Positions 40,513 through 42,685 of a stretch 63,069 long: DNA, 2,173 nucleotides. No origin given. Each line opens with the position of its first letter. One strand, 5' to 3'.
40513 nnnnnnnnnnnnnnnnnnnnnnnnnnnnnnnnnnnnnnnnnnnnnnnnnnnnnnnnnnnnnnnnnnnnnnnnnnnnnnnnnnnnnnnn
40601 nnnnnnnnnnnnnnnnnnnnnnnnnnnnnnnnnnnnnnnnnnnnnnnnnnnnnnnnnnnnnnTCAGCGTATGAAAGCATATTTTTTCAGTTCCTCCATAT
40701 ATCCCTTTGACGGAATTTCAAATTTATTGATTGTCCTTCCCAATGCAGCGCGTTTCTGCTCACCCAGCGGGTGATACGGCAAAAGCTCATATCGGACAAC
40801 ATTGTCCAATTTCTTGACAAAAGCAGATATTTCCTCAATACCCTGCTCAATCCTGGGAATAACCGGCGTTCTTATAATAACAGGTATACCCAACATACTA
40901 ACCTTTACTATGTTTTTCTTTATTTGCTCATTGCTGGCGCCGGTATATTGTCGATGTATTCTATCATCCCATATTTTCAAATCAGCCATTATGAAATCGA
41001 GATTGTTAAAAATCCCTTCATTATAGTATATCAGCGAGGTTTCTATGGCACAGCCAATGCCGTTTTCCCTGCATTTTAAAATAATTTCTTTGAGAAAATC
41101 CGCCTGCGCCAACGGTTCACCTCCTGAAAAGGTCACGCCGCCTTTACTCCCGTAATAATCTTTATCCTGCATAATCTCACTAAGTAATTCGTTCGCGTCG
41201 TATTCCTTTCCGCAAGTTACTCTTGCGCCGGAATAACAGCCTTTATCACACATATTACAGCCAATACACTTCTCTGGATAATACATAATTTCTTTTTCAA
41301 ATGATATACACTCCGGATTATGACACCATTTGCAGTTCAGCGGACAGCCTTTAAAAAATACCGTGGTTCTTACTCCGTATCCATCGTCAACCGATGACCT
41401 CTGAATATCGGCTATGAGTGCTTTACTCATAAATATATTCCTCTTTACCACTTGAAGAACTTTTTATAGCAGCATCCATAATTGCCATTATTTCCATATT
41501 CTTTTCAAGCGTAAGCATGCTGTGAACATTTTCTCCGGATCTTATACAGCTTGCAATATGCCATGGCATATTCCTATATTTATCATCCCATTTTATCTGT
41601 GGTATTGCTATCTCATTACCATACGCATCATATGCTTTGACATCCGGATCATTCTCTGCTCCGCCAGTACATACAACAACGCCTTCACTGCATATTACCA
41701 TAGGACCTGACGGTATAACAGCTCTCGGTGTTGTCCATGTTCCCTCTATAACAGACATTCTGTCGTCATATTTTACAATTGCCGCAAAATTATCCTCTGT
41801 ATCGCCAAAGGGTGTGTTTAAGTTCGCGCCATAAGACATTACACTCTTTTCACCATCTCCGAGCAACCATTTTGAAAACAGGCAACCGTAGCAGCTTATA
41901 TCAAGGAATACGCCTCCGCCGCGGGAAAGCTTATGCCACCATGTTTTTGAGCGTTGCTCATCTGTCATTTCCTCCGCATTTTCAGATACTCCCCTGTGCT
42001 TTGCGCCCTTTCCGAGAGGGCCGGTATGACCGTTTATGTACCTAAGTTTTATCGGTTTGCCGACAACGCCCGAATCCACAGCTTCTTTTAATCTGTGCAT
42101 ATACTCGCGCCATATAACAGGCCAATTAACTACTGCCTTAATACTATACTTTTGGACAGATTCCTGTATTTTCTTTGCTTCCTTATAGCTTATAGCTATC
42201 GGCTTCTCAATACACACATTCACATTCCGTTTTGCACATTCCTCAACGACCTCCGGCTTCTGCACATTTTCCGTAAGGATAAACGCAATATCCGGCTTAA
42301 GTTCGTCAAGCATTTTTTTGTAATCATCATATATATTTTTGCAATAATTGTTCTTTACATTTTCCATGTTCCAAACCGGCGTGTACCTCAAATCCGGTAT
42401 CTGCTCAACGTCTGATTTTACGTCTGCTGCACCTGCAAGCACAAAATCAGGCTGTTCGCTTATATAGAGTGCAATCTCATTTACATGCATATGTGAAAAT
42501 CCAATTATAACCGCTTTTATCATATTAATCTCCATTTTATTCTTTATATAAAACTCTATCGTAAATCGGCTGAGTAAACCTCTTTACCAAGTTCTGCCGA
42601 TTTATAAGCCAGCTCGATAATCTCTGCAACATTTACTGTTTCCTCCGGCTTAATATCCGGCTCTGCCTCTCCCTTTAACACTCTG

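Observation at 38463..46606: Orphan short glycyl-radical enzyme with a non-canonical GCNW thiyl loop, coupled to three Gfo/Idh/MocA dehydrogenases and a xylose-isomerase-like barrel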

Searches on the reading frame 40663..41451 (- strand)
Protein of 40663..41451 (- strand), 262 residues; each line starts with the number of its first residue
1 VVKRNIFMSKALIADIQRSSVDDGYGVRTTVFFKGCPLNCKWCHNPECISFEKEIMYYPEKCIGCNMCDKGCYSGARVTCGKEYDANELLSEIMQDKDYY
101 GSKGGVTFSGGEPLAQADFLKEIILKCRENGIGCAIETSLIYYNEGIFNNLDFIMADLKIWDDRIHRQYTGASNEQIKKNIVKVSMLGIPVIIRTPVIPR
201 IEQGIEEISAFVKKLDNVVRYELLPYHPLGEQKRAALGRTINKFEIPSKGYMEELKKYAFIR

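Call 3: search_protein_families(library=pfam, proteins=[window:40663-41451:-])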
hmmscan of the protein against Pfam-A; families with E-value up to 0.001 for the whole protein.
window:40663-41451:- (262 aa): 2 families
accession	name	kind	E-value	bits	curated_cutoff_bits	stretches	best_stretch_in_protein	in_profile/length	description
PF04055.27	Radical_SAM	-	2.9e-15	57.3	29.5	1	31-208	2-162/166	Radical SAM superfamily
PF13353.11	Fer4_12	-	2.1e-14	54.4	22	1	23-133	2-83/137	4Fe-4S single cluster domain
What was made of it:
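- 40663..41430 (-): GRE-activating radical SAM enzyme (255 aa; the ORF extends to GTG 41451). Radical_SAM and Fer4_12 domains (call 3).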

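Call 4: search_protein_families(library=ncbifam, proteins=[window:40663-41451:-])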
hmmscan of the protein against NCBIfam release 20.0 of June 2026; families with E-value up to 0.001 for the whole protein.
window:40663-41451:- (262 aa): 21 families
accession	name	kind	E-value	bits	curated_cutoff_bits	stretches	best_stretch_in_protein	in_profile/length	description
TIGR02494.1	PFLE_PFLC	subfamily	3.1e-75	253.2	174.35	2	65-257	85-287/293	glycyl-radical enzyme activating protein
NF043069.1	T4HPD_activ_SAM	equivalog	1.3e-69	234.9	425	2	72-257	92-286/299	trans-4-hydroxy-L-proline dehydratase activase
NF048010.1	SfplDhtActHpsHDes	equivalog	2.2e-60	204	430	2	65-257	93-296/298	(2S)-3-sulfopropanediol dehydratase activating enzyme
NF033717.2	HPDL_rSAM_activ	equivalog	2.8e-58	197.6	420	2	68-242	96-277/311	4-hydroxyphenylacetate decarboxylase activase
NF033719.1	ind_deCO2_activ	equivalog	3.7e-56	190.7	425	2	68-257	95-291/302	indoleacetate decarboxylase activase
NF048008.1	SfplDhtActHpfHKleb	equivalog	7.9e-52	176.5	500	2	62-241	85-273/308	(2S)-3-sulfopropanediol dehydratase activating enzyme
TIGR04395.1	cutC_activ_rSAM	equivalog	4.2e-48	164.2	360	2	61-240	87-276/309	choline TMA-lyase-activating enzyme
NF007483.0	PRK10076.1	equivalog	2.6e-46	158.1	326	1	10-259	21-281/292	[formate-C-acetyltransferase]-activating enzyme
TIGR04003.1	rSAM_BssD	equivalog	3.8e-45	154.4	496.45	2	65-240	89-273/314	[benzylsuccinate synthase]-activating enzyme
TIGR02493.1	PFLA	equivalog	9e-42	143.1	231.75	2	77-240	39-211/235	pyruvate formate-lyase-activating protein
TIGR04041.1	activase_YjjW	hypoth_equivalog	6.2e-39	134.1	250.2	2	52-257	62-263/276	YjjW family glycine radical enzyme activase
NF008356.0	PRK11145.1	equivalog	1.4e-33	116.2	375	2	64-257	29-235/246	pyruvate formate lyase 1-activating protein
TIGR02495.1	NrdG2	equivalog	4.7e-18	65.2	131.15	2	63-222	24-188/193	anaerobic ribonucleoside-triphosphate reductase activating protein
TIGR02491.1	NrdG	equivalog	4.9e-14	52.5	126.1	2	13-53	2-42/154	anaerobic ribonucleoside-triphosphate reductase activating protein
TIGR04349.1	rSAM_QueE_gams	hypoth_equivalog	6.4e-07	29.3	300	0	64-141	28-99/210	7-carboxy-7-deazaguanine synthase QueE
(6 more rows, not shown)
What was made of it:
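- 40663..41430 (-): TIGR02494 scores 253 bits against a cut-off of 174 (call 4).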

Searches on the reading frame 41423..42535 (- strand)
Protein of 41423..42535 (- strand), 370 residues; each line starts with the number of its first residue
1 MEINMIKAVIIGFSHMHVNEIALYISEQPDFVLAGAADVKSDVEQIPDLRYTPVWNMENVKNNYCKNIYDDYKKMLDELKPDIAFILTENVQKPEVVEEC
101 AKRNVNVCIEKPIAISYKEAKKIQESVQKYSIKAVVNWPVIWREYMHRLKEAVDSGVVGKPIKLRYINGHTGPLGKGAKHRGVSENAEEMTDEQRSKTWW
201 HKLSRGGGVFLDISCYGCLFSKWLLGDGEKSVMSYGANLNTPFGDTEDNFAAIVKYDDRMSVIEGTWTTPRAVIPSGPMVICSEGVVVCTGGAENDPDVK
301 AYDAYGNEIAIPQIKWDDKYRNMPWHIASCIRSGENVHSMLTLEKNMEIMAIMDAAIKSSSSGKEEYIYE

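Call 3: search_protein_families(library=pfam, proteins=[window:41423-42535:-])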
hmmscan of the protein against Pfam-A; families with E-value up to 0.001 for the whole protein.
window:41423-42535:- (370 aa): 3 families
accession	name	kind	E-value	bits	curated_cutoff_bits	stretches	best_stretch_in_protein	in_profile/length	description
PF01408.29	GFO_IDH_MocA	-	3.8e-14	53.9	24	1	6-136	1-118/120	Oxidoreductase family, NAD-binding Rossmann fold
PF22725.1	GFO_IDH_MocA_C3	-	2.4e-12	47.4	27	1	147-272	2-109/124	GFO/IDH/MocA C-terminal domain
PF02894.22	GFO_IDH_MocA_C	-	1.5e-07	31.9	22.9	1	190-260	23-95/218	Oxidoreductase family, C-terminal alpha/beta domain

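Call 4: search_protein_families(library=ncbifam, proteins=[window:41423-42535:-])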
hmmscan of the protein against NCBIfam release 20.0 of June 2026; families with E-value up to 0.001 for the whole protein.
window:41423-42535:- (370 aa): 5 families
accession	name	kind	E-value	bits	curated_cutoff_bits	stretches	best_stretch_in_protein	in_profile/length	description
NF040723.1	UDP-GlcNAcDh_Arch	equivalog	4.6e-12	46.1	450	1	8-163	3-143/302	UDP-N-acetylglucosamine 3-dehydrogenase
TIGR04380.1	myo_inos_iolG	equivalog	1.5e-11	43.8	355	1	61-166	44-150/330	inositol 2-dehydrogenase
NF041392.1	XylDh_Gfo6_Halo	equivalog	3.7e-09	35.8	350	1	69-338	71-322/350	D-xylose 1-dehydrogenase Gfo6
NF052479.1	LevoglcsnDh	equivalog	5.2e-07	28.7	650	1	66-165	59-158/386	levoglucosan dehydrogenase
NF052679.1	InsChiInosDhIolG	equivalog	3.1e-05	23.1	540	1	66-165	52-152/343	bifunctional inositol 2-dehydrogenase/D-chiro-inositol 1-dehydrogenase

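Call 23: search_solved_structures(query=window:41423-42535:-, max_evalue=0.001)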
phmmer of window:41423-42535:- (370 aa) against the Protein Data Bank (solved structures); distinct sequences matched with E-value up to 0.001: 11.
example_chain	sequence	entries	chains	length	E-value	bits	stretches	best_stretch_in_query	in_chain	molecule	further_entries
3ezy_A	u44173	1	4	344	1.3e-07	34.6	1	66-169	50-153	Dehydrogenase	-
6z3b_B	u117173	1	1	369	1.3e-05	27.9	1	82-163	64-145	Gfo/Idh/MocA family oxidoreductase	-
6z3b_A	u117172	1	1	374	1.4e-05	27.8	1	82-163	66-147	Gfo/Idh/MocA family oxidoreductase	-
6z3c_AAA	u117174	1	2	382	1.5e-05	27.7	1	82-163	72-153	Gfo/Idh/MocA family oxidoreductase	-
3db2_A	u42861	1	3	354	2e-05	27.3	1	82-166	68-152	putative NADPH-dependent oxidoreductase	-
3cea_A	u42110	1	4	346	2.2e-05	27.1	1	65-169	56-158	Myo-inositol 2-dehydrogenase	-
3ip3_A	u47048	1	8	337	2.3e-05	27.1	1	66-160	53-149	Oxidoreductase, putative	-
7xr9_A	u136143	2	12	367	4.7e-05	26.1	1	68-160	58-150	DgpA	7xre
3ec7_A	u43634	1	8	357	8.7e-05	25.2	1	68-173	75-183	Putative Dehydrogenase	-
3e18_A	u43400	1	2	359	0.0001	25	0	67-165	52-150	oxidoreductase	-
8w9s_A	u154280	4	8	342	0.00016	24.4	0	199-274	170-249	NADH-dependent dihydrogenase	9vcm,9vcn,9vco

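Call 77: search_solved_structures(query=A2, max_evalue=1e-8, show_alignments=2)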
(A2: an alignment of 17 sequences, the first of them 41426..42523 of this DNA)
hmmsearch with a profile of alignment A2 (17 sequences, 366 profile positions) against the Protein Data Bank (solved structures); distinct sequences matched with E-value up to 1e-8: 21.
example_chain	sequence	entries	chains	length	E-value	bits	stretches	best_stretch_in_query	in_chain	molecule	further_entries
3db2_A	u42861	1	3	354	2.7e-13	52.7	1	34-161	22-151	putative NADPH-dependent oxidoreductase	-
3e18_A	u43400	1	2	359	6.9e-13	51.4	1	58-162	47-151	oxidoreductase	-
1evj_A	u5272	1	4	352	9.6e-13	50.9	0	62-157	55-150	GLUCOSE-FRUCTOSE OXIDOREDUCTASE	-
1ofg_A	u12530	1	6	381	1.6e-12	50.2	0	63-157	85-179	GLUCOSE-FRUCTOSE OXIDOREDUCTASE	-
1ryd_A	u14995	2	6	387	1.7e-12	50.1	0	63-157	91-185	glucose-fructose oxidoreductase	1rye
1h6a_A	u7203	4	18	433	2.4e-12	49.6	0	63-157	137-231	PRECURSOR FORM OF GLUCOSE-FRUCTOSE OXIDOREDUCTASE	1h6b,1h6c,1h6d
6nor_A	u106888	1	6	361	8.3e-12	47.8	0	195-364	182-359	Putative NAD dependent dehydrogenase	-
3cea_A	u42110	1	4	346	1.5e-11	47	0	62-161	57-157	Myo-inositol 2-dehydrogenase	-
5a02_A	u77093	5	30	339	5.1e-11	45.2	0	63-167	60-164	ALDOSE-ALDOSE OXIDOREDUCTASE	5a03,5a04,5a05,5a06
7xr9_A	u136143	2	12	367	7.8e-11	44.6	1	62-157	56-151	DgpA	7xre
3evn_A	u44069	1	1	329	8e-11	44.6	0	57-161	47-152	Oxidoreductase, Gfo/Idh/MocA family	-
3moi_A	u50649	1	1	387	1.1e-10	44.2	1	55-162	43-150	Probable dehydrogenase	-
3ip3_A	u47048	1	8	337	1.1e-10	44.1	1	59-160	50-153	Oxidoreductase, putative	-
3e9m_A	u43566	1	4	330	2.1e-10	43.2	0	50-160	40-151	Oxidoreductase, Gfo/Idh/MocA family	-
3ezy_A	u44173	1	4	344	3.6e-10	42.4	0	55-162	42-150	Dehydrogenase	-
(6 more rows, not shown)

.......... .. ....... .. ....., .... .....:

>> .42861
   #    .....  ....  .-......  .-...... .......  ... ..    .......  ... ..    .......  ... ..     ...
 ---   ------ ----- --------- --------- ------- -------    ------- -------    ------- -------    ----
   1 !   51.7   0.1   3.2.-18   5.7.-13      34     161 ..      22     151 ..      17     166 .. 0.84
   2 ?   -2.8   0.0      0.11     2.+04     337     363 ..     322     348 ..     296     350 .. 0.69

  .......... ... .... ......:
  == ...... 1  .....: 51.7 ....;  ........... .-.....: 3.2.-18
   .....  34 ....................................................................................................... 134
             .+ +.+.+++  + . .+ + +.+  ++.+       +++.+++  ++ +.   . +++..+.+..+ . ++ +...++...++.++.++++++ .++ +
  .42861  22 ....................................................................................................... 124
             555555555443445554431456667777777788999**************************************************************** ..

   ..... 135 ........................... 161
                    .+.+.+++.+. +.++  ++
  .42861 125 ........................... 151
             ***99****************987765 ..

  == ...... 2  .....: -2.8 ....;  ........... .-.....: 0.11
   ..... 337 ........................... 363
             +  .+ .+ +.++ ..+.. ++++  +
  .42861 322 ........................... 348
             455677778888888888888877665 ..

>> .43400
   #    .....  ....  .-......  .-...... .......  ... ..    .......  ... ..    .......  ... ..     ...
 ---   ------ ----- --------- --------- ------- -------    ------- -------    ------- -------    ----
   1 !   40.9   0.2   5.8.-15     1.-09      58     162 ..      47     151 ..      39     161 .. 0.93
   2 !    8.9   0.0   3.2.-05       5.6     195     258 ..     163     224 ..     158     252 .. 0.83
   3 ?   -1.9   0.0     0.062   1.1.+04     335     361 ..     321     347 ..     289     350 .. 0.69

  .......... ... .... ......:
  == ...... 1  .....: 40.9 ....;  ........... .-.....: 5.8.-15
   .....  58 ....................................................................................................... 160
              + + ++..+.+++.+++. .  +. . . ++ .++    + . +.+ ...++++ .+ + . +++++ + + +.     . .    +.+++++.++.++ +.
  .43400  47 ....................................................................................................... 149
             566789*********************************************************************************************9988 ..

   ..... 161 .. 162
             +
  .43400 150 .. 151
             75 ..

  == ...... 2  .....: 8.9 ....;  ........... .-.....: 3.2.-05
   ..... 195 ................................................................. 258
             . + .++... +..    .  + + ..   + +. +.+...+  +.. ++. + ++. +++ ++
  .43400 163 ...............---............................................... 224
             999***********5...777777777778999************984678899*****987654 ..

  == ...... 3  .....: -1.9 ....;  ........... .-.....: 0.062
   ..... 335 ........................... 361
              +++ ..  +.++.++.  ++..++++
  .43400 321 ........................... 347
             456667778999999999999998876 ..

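Call 90: find_homologous_proteins(query=window:41426-42523:-, max_evalue=1e-10)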
Query window:41426-42523:- (366 aa): 641 proteins with E <= 1e-10 among 2223 candidates; the best 120 are listed.
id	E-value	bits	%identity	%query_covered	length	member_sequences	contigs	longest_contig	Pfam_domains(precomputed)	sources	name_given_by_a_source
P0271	1.7e-250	849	100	100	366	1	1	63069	PF01408.29,PF22725.2,PF02894.23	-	-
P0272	7.8e-205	698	80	99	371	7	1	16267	PF01408.29,PF22725.2,PF02894.23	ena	-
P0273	1.1e-203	695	79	100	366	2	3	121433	PF01408.29,PF22725.2,PF02894.23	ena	-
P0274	2.8e-203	693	80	99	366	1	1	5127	PF01408.29,PF22725.2,PF02894.23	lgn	-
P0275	2.9e-203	693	79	99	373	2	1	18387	PF01408.29,PF22725.2,PF02894.23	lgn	-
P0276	4.4e-203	693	80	100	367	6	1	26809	PF01408.29,PF22725.2,PF02894.23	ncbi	-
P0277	3.0e-201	687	78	100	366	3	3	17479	PF01408.29,PF22725.2,PF02894.23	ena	-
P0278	3.3e-201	686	76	100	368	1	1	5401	PF01408.29,PF22725.2,PF02894.23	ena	-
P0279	1.1e-197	675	77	99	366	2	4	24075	PF01408.29,PF22725.2,PF02894.23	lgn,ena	-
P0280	1.1e-197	675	77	96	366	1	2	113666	PF01408.29,PF22725.2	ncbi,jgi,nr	ncbi:MAG: Gfo/Idh/MocA family oxidoreductase [Ruminococcaceae bacterium]|nr:Gfo/Idh/MocA family oxid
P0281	1.7e-197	674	77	99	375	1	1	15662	PF01408.29,PF22725.2,PF02894.23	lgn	-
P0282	9.6e-197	672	76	100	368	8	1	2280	PF01408.29,PF22725.2,PF02894.23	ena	-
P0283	2.1e-196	671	76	99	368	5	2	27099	PF01408.29,PF22725.2,PF02894.23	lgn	-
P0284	1.1e-195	668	77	100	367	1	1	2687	PF01408.29,PF22725.2,PF02894.23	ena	-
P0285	2.3e-195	667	75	100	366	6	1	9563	PF01408.29,PF22725.2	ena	-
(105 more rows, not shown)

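Call 96: predict_structure(alignment_id=A3)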
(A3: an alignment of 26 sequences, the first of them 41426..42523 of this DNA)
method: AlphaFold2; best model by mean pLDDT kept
length: 366 residues; sequences in the alignment: 26
mean_pLDDT: 88.1   pTM: 0.90
mean pLDDT of the five models: 88.1, 87.7, 87.1, 86.5, 85.2
residues with pLDDT >= 90: 236; 70-90: 89; 50-70: 33; < 50: 8
segments of 3 or more residues with pLDDT < 50: 169-174
pLDDT, mean of each block of 10 residues (from residue 1): 96 91 97 91 85 93 97 98 96 98 96 96 98 91 93 96 67 53 71 80 78 94 95 67 84 95 59 88 78 87 93 90 95 96 96 91 87
secondary structure, 60 per line:
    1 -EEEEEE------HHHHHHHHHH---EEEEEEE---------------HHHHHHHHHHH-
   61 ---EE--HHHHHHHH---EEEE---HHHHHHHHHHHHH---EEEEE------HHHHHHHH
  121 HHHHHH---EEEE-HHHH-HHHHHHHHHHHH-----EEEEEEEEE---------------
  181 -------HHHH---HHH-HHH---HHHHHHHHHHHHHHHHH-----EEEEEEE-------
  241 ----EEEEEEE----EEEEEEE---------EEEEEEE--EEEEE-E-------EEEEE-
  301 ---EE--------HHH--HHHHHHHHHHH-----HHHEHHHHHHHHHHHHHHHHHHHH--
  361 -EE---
elements in order: E2-7 H14-23 E27-33 H49-59 H68-75 E79-82 H86-98 E102-106 H113-126 E130-133 H135-138 H140-151 E157-165 H188-191 H205-221 E227-233 E245-251 E256-262 E272-278 E281-285 E295-299 H319-329 H339-358

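Call 98: fold_search(model_id=the predicted structure, library=pdb)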
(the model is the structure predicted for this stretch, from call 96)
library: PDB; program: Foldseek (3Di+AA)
matches with E <= 10: 1798; with E <= 0.001: 413
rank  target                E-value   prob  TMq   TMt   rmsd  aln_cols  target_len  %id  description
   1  3ip3_B                8.4e-24  1.00  0.75  0.83   3.6       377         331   18  Structure of putative oxidoreductase (TM_0425) from Thermotoga maritima (released 2009-09-29)
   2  3ip3_A                6.2e-23  1.00  0.75  0.83   3.7       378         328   17  Structure of putative oxidoreductase (TM_0425) from Thermotoga maritima (released 2009-09-29)
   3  3ip3_C                7.0e-23  1.00  0.76  0.83   3.6       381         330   18  Structure of putative oxidoreductase (TM_0425) from Thermotoga maritima (released 2009-09-29)
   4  3ip3_H                1.0e-22  1.00  0.75  0.83   3.9       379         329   17  Structure of putative oxidoreductase (TM_0425) from Thermotoga maritima (released 2009-09-29)
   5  3ip3_G                1.7e-22  1.00  0.75  0.83   3.6       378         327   18  Structure of putative oxidoreductase (TM_0425) from Thermotoga maritima (released 2009-09-29)
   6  2glx_A                7.0e-22  1.00  0.77  0.84   3.4       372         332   15  Crystal Structure Analysis of bacterial 1,5-AF Reductase (released 2006-08-29)
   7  5uhw_A                9.0e-22  1.00  0.74  0.78   4.9       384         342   16  Crystal Structure of an Oxidoreductase from Agrobacterium radiobacter in Complex with NAD+ and Magnesium (released 2017-01-25)
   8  4gqa_C                1.1e-21  1.00  0.68  0.66   8.0       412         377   13  Crystal structure of NAD binding oxidoreductase from Klebsiella pneumoniae (released 2012-09-12)
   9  4gqa_B                2.5e-21  1.00  0.68  0.66   7.6       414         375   14  Crystal structure of NAD binding oxidoreductase from Klebsiella pneumoniae (released 2012-09-12)
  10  1rye_D                5.9e-21  1.00  0.75  0.75   4.3       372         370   15  Crystal Structure of the Shifted Form of the Glucose-Fructose Oxidoreductase from Zymomonas mobilis (released 2005-02-15)
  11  1h6d_C                8.5e-21  1.00  0.77  0.74   3.6       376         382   16  Oxidized Precursor Form of Glucose-Fructose Oxidoreductase from Zymomonas mobilis complexed with glycerol (released 2001-11-28)
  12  4gqa_A                1.0e-20  1.00  0.68  0.66   7.9       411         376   13  Crystal structure of NAD binding oxidoreductase from Klebsiella pneumoniae (released 2012-09-12)
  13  9m37_A                1.1e-20  1.00  0.74  0.82   4.4       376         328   14  Crystal structure of the DgpA2 protein from P581a bound to homoorientin (released 2026-03-04)
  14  1evj_A                1.2e-20  1.00  0.76  0.81   4.7       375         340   15  CRYSTAL STRUCTURE OF GLUCOSE-FRUCTOSE OXIDOREDUCTASE (GFOR) DELTA1-22 S64D (released 2000-12-04)
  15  6nor_A                1.3e-20  1.00  0.69  0.72   8.0       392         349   14  Crystal structure of GenD2 from gentamicin A biosynthesis in complex with NAD (released 2019-05-15)
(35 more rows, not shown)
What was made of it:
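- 41423..42523 (-): Gfo3: divergent Gfo/Idh/MocA protein (366 aa) with GxxHxH in place of GxGxxG; the GRE's constant partner. The AF2 model has pLDDT 88 and a Gfo fold, with 13-18% identity to all neighbours (calls 96, 98).
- The nearest structural neighbours of Gfo3 include both 1,5-anhydrofructose reductase and Thermotoga inositol-cluster proteins (call 98). Gfo3's best single-sequence PDB hit is TM_0414, and its top structural neighbour is TM_0425, from Thermotoga (calls 23, 98).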
